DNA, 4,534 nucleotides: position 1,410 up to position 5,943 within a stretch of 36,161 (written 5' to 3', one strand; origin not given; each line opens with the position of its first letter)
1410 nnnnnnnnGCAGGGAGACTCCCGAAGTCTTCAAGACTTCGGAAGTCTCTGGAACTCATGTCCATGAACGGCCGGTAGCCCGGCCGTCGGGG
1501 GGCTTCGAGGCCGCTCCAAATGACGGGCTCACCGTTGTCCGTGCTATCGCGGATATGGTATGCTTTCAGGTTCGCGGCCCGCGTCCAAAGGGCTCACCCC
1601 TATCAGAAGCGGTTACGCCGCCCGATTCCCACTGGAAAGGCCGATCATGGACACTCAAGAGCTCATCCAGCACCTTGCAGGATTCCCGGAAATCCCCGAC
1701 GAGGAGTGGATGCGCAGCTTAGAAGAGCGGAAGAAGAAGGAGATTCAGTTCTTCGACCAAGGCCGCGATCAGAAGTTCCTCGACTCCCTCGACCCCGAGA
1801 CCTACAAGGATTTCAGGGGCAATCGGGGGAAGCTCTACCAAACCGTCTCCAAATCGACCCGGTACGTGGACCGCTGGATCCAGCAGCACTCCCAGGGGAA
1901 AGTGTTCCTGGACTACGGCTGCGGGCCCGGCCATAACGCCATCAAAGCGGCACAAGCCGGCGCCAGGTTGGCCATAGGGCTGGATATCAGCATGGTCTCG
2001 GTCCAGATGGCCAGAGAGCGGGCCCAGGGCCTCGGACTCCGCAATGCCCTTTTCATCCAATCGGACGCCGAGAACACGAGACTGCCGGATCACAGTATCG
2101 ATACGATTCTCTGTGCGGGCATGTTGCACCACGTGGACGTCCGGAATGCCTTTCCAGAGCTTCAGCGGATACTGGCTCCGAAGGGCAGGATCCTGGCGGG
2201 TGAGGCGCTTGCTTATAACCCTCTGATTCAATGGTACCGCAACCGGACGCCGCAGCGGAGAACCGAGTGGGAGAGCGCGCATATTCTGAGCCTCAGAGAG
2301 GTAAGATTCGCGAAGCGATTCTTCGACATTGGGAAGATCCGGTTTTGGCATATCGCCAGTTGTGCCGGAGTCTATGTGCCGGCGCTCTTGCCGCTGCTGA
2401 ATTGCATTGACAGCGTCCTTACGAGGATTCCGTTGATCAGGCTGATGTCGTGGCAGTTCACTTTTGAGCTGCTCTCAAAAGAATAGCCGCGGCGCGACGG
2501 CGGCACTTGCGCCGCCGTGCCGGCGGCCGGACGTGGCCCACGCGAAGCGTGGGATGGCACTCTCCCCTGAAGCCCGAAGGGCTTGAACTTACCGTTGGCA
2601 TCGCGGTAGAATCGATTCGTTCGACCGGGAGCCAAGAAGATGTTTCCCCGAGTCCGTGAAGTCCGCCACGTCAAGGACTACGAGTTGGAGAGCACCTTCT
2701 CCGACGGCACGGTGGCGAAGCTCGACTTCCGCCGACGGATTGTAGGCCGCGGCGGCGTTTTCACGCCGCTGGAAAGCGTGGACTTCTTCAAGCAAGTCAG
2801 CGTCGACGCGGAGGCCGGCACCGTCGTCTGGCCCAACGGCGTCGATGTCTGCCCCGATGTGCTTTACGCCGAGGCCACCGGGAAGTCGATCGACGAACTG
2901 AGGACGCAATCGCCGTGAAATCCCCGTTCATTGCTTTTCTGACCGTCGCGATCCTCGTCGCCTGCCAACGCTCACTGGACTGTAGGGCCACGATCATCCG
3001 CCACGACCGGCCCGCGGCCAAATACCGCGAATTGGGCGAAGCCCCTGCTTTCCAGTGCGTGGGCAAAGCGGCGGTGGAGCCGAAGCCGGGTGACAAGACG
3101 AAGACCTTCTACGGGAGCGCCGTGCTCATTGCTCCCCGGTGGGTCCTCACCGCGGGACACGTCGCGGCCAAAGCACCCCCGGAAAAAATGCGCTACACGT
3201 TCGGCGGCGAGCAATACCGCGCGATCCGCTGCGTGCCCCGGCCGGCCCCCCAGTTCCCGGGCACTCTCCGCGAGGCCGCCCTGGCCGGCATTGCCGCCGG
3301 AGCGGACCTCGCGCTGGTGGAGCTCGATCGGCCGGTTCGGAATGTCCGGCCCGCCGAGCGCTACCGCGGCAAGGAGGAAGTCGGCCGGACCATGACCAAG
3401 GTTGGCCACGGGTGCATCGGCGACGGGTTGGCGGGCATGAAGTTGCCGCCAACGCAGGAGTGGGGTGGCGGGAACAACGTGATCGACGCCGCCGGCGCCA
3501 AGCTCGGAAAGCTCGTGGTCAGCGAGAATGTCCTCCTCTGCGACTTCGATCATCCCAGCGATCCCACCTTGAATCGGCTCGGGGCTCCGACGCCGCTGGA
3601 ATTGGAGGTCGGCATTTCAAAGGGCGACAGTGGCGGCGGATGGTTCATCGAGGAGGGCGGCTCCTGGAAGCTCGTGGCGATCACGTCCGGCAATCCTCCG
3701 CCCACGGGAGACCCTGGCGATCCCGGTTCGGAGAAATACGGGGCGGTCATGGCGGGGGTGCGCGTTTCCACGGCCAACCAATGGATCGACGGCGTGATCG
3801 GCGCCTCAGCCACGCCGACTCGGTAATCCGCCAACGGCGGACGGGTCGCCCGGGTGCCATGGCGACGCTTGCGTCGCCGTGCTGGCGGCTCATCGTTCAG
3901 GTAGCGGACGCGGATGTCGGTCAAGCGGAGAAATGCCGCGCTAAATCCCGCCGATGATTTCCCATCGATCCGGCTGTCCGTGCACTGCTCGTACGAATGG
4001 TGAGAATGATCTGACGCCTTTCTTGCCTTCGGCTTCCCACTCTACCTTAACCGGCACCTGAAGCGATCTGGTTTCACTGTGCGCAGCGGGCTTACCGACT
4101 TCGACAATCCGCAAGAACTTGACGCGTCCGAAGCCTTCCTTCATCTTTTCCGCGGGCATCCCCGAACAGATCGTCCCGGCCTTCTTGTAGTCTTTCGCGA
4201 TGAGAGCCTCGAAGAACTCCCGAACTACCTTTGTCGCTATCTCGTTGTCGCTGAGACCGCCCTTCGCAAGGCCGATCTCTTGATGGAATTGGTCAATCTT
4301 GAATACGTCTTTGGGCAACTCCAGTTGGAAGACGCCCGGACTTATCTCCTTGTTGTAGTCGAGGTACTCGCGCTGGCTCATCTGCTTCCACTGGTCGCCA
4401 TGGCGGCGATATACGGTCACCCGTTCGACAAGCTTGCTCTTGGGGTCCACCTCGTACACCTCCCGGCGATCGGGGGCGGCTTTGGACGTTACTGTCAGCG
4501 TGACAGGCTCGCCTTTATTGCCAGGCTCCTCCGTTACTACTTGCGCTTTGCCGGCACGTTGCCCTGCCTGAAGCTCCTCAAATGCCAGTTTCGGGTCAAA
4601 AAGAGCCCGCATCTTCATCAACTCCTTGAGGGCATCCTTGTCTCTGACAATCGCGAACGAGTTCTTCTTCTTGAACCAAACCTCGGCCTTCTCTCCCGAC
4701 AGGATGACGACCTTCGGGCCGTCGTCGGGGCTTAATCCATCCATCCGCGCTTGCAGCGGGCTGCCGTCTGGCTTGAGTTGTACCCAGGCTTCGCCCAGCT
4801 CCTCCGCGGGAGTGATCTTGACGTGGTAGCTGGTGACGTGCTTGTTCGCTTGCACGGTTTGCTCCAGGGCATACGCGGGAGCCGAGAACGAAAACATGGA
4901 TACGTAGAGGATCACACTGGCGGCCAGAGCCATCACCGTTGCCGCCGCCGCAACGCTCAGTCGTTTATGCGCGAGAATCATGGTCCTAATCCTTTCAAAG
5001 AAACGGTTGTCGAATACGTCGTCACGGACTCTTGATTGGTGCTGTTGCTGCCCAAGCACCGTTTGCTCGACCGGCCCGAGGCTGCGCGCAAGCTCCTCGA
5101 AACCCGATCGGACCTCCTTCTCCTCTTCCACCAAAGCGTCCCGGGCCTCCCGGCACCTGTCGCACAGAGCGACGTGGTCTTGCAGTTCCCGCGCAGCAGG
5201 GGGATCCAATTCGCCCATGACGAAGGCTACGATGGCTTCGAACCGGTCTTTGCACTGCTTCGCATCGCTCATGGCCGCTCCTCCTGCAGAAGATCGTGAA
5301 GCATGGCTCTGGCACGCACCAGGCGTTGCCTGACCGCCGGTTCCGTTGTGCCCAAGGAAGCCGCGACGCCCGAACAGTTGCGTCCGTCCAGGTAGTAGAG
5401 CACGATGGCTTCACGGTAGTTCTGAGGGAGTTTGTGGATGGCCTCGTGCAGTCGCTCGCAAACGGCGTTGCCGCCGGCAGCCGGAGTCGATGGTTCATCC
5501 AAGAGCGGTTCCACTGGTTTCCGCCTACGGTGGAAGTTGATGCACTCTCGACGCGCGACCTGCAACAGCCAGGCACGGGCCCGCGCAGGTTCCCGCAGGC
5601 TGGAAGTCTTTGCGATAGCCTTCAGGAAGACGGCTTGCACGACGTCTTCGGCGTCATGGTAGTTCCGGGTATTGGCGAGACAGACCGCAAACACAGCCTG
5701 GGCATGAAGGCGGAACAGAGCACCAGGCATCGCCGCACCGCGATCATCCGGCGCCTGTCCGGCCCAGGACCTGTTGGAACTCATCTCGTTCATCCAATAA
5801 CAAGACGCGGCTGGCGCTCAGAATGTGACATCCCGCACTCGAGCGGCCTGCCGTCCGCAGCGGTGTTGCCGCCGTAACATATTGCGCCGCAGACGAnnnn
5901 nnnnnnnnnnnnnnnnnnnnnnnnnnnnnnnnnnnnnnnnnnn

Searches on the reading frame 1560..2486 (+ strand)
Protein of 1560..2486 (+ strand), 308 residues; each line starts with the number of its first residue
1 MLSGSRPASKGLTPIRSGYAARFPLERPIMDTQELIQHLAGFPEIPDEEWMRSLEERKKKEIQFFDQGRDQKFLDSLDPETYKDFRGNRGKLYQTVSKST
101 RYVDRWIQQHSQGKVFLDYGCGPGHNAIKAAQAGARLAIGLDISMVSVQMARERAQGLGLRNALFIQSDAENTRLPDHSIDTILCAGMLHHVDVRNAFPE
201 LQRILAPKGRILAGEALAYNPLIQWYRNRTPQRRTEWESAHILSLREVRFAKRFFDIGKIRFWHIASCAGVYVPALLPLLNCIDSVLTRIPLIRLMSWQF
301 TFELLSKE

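Call 12: search_protein_families(library=pfam, proteins=[window:1560-2486:+])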
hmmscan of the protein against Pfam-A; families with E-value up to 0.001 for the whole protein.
window:1560-2486:+ (308 aa): 12 families
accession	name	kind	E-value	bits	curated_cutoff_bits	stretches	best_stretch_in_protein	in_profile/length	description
PF13649.12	Methyltransf_25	-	9.6e-20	71.5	27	1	117-209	2-97/97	Methyltransferase domain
PF08241.18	Methyltransf_11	-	1.4e-19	71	21.2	1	117-212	1-94/95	Methyltransferase domain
PF13847.12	Methyltransf_31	-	7.8e-19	68.2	27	1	111-217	2-113/145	Methyltransferase domain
PF13489.12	Methyltransf_23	-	8.8e-12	45.5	27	1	103-227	13-130/164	Methyltransferase domain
PF08242.18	Methyltransf_12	-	1.3e-11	45.5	30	1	117-211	1-98/98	Methyltransferase domain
PF06325.19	PrmA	-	4.2e-08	33.5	22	1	109-212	158-257/296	Ribosomal protein L11 methyltransferase (PrmA)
PF01209.24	Ubie_methyltran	-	2.8e-07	30.6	20.1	1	108-213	43-151/233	ubiE/COQ5 methyltransferase family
PF02353.26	CMAS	-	5.9e-06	26.2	27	1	111-213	61-164/273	Mycolic acid cyclopropane synthetase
PF05175.20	MTS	-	8.7e-06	25.9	23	1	105-187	25-106/170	Methyltransferase small domain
PF03291.22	mRNA_G-N7_MeTrfase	-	3e-05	23.7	26.6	1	103-159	49-108/315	mRNA (guanine-N(7))-methyltransferase domain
PF24675.1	NpmA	-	0.0001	22.1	60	1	110-173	21-89/214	16S rRNA (adenine(1408)-N(1))-methyltransferase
PF02390.23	Methyltransf_4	-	0.00025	21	24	1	113-172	2-62/173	Putative methyltransferase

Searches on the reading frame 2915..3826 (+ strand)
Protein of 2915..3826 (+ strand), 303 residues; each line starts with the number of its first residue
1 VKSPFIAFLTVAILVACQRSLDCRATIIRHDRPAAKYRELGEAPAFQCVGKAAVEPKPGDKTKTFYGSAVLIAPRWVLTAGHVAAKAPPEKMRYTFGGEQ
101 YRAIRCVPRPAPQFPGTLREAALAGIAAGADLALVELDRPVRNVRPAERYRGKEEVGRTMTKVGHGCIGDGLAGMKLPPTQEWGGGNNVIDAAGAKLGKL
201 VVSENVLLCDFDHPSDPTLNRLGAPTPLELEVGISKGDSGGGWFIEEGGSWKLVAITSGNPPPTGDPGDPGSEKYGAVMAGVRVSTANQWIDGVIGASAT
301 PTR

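Call 12: search_protein_families(library=pfam, proteins=[window:2915-3826:+])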
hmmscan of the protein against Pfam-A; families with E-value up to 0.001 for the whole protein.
window:2915-3826:+ (303 aa): 2 families
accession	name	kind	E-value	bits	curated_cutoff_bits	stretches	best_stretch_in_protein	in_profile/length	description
PF00089.32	Trypsin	-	1.9e-08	34.9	20.6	1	68-168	28-130/220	Trypsin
PF13365.12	Trypsin_2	-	6.7e-06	27.3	27.6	1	67-248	1-139/144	Trypsin-like peptidase domain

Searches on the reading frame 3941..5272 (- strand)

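Call 12: search_protein_families(library=pfam, proteins=[window:3941-5272:-])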
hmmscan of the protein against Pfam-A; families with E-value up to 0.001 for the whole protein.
window:3941-5272:- (443 aa): 1 family
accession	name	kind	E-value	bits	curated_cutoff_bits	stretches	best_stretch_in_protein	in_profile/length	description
PF13490.11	zf-HC2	-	4.4e-06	27.1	22.2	1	7-41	1-35/35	Putative zinc-finger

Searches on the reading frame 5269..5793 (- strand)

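Call 12: search_protein_families(library=pfam, proteins=[window:5269-5793:-])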
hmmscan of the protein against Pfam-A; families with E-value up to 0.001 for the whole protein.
window:5269-5793:- (174 aa): 3 families
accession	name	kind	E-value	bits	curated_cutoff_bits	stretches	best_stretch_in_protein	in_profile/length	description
PF04542.20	Sigma70_r2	-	1.1e-14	54.4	24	1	26-92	1-69/71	Sigma-70 region 2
PF08281.18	Sigma70_r4_2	-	1.4e-12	47.5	25.7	1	113-165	2-54/54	Sigma-70, region 4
PF04545.22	Sigma70_r4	-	6.8e-08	32.4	24.1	1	118-163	1-46/50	Sigma-70, region 4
